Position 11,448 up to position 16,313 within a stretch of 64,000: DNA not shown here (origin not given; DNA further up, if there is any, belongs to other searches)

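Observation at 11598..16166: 1522-aa GlmS-like amidotransferase with internalised C-terminal tail motif and a second SIS-like module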

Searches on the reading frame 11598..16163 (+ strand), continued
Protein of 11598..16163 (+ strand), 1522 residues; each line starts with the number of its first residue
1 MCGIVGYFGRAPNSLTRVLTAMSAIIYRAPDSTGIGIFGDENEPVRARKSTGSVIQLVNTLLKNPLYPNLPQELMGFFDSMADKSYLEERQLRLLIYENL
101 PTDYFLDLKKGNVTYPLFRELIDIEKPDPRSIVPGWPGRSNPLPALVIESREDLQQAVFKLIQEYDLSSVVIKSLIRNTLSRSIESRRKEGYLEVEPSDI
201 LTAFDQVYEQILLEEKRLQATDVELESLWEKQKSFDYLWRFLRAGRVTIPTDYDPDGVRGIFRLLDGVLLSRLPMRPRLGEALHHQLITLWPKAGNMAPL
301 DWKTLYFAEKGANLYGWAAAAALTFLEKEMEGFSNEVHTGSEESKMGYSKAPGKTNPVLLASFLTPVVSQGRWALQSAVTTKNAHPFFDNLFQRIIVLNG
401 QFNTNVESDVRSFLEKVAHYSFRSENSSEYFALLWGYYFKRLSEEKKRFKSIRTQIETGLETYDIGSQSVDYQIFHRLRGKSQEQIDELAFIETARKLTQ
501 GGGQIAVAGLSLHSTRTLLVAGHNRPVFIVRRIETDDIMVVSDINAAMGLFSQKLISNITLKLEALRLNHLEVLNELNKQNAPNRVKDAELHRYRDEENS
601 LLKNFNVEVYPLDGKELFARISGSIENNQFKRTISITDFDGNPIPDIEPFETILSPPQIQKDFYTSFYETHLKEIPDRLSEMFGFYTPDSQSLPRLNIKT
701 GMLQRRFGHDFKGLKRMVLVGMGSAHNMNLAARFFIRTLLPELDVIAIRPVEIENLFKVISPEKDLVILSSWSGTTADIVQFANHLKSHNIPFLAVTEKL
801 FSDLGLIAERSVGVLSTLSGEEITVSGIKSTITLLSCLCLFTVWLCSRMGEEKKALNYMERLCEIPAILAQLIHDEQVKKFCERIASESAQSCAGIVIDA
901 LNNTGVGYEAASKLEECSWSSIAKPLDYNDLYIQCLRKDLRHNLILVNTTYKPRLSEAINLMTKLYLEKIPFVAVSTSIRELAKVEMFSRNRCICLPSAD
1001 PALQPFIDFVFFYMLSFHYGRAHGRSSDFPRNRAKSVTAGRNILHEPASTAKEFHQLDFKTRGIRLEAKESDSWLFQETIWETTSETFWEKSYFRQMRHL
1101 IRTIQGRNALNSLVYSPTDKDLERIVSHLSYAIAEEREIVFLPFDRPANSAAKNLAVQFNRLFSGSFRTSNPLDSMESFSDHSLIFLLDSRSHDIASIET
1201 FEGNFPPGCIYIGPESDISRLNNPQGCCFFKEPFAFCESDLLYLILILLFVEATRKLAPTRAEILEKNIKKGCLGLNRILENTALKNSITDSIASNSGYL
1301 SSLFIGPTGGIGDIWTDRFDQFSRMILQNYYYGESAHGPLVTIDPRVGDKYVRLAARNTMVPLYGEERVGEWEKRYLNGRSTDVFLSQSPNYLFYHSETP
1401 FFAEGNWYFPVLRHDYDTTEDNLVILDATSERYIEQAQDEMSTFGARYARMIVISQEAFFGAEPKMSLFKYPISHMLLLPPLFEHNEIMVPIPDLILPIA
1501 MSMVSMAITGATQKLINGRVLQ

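Call 68: search_protein_families(library=pfam, proteins=[L024:10261-12537:+, L027:5846-6610:-, L012:2505-3950:-, L048:1-819:+, L054:14731-16092:-, L027:7077-7574:+, L040:7367-8215:-, L010:18737-19918:-, L009:11381-12613:+, L058:14968-17262:-], max_evalue=0.00001)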
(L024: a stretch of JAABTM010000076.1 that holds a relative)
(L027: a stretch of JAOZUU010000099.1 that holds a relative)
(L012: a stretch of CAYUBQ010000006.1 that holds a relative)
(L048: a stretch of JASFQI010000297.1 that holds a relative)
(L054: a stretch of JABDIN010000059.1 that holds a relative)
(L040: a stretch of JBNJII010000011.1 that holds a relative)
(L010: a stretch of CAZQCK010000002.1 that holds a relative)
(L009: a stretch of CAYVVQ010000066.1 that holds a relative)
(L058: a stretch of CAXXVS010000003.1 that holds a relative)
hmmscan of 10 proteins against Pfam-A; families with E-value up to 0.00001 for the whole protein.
L024:10261-12537:+ (759 aa): 3 families
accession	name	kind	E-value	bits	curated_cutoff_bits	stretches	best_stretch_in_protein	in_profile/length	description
PF00749.27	tRNA-synt_1c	-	4e-109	364.8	23.4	1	227-535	2-313/314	tRNA synthetases class I (E and Q), catalytic domain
PF03950.23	tRNA-synt_1c_C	-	1.9e-32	111.8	23.9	1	538-638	1-91/91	tRNA synthetases class I (E and Q), anti-codon binding domain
PF20974.2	tRNA-synt_1c_C2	-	6.3e-23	81.7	23.9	1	655-729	1-69/69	tRNA synthetases class I (E and Q), anti-codon binding domain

L027:5846-6610:- (255 aa): 1 family
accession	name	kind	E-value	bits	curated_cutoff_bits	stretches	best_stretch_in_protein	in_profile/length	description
PF13649.12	Methyltransf_25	-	1.3e-06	29.5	27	1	86-142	1-60/97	Methyltransferase domain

L012:2505-3950:- (482 aa): 0 families

L048:1-819:+ (273 aa): 1 family
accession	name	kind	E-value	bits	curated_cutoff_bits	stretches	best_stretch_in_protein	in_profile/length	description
PF12706.13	Lactamase_B_2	-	3.5e-13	50.1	27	1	40-240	4-199/200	Beta-lactamase superfamily domain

L054:14731-16092:- (454 aa): 7 families
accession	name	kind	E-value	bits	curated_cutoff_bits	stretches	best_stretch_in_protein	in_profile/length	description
PF00158.32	Sigma54_activat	-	3.8e-64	215.8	20.2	1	149-314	2-167/168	Sigma-54 interaction domain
PF25601.1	AAA_lid_14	-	1.7e-24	85.9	27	1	320-400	1-81/87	AAA+ ATPase lid domain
PF14532.12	Sigma54_activ_2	-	3.2e-21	76.5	25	1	149-318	1-137/138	Sigma-54 interaction domain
PF02954.25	HTH_8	-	2.1e-11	43.8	22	1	411-449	2-40/42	Bacterial regulatory protein, Fis family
PF07728.20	AAA_5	-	2.4e-08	34.5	22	1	171-291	1-124/139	AAA domain (dynein-related subfamily)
PF00072.30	Response_reg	-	3e-08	34.2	30.2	1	8-119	1-109/111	Response regulator receiver domain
PF00004.35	AAA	-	2.5e-06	28.4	21.2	1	172-308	1-130/131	ATPase family associated with various cellular activities (AAA)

L027:7077-7574:+ (166 aa): 5 families
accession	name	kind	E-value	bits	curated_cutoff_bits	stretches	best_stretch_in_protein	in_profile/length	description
PF01047.28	MarR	-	6e-16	58.5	24.6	1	36-94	1-59/59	MarR family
PF22381.2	Staph_reg_Sar_Rot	-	8e-15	55.1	27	1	29-107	5-83/85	Transcriptional regulator SarA/Rot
PF12802.13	MarR_2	-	1.3e-12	48.1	27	1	34-92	1-60/61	MarR family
PF13412.12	HTH_24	-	1.4e-08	34.6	21.9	1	43-82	8-47/48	Winged helix-turn-helix DNA-binding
PF13463.12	HTH_27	-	2.5e-08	34.5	22.2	1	36-102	1-68/68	Winged helix DNA-binding domain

L040:7367-8215:- (283 aa): 0 families

L010:18737-19918:- (394 aa): 3 families
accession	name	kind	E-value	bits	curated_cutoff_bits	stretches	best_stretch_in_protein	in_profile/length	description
PF13458.12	Peripla_BP_6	-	2.4e-57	195.6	31.7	1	44-367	1-324/343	Periplasmic binding protein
PF01094.35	ANF_receptor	-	1.4e-29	103.7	25.4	1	66-372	4-341/353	Receptor family ligand binding region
PF13433.12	Peripla_BP_5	-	1.5e-19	70.7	27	1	45-386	1-341/363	Periplasmic binding protein domain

L009:11381-12613:+ (411 aa): 0 families

L058:14968-17262:- (765 aa): 2 families
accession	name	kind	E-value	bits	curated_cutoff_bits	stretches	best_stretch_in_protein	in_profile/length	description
PF00521.26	DNA_topoisoIV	-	2.3e-138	462.1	31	1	37-473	1-431/432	DNA gyrase/topoisomerase IV, subunit A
PF03989.18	DNA_gyraseA_C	-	5.2e-08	32.6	27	0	652-685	3-37/48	DNA gyrase C-terminal domain, beta-propeller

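Call 70: find_related_loci(query=L017:131-1579:+, collection=metagenome_contigs, flank=8000)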
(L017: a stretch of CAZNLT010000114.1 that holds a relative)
Query L017:131-1579:+ (483 aa) in metagenome_contigs; peptide patterns used: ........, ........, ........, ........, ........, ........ (x = any residue, [..] = any of these).
471 stretches matched a pattern; 400 encode a relative of the query (tblastn E <= 1e-3); the best 80 are kept; 80 distinct loci.
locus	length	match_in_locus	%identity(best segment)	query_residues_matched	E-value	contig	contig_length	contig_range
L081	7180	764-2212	95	1-483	0e+0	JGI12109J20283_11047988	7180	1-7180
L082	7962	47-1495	76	1-483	0e+0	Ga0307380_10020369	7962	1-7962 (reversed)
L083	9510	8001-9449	76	1-483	0e+0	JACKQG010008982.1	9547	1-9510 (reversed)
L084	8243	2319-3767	75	1-483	0e+0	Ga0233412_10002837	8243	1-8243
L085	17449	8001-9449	74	1-483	0e+0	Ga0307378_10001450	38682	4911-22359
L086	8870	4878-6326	74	1-483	0e+0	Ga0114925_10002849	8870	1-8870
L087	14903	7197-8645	73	1-483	0e+0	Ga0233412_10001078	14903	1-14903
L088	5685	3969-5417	73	1-483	0e+0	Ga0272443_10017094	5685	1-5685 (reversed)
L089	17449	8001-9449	72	1-483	0e+0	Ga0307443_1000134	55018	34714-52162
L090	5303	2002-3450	71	1-483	0e+0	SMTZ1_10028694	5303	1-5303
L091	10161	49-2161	73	1-483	0e+0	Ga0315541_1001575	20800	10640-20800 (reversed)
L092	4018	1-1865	73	1-483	0e+0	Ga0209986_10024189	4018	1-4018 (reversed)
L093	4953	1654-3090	72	5-483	0e+0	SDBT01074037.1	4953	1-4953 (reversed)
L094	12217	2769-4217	72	1-483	0e+0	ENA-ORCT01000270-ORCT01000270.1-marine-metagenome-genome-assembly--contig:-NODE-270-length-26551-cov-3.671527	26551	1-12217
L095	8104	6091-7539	72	1-483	0e+0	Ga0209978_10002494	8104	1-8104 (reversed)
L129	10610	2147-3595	69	1-483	0e+0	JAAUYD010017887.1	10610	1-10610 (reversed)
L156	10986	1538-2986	69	1-483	0e+0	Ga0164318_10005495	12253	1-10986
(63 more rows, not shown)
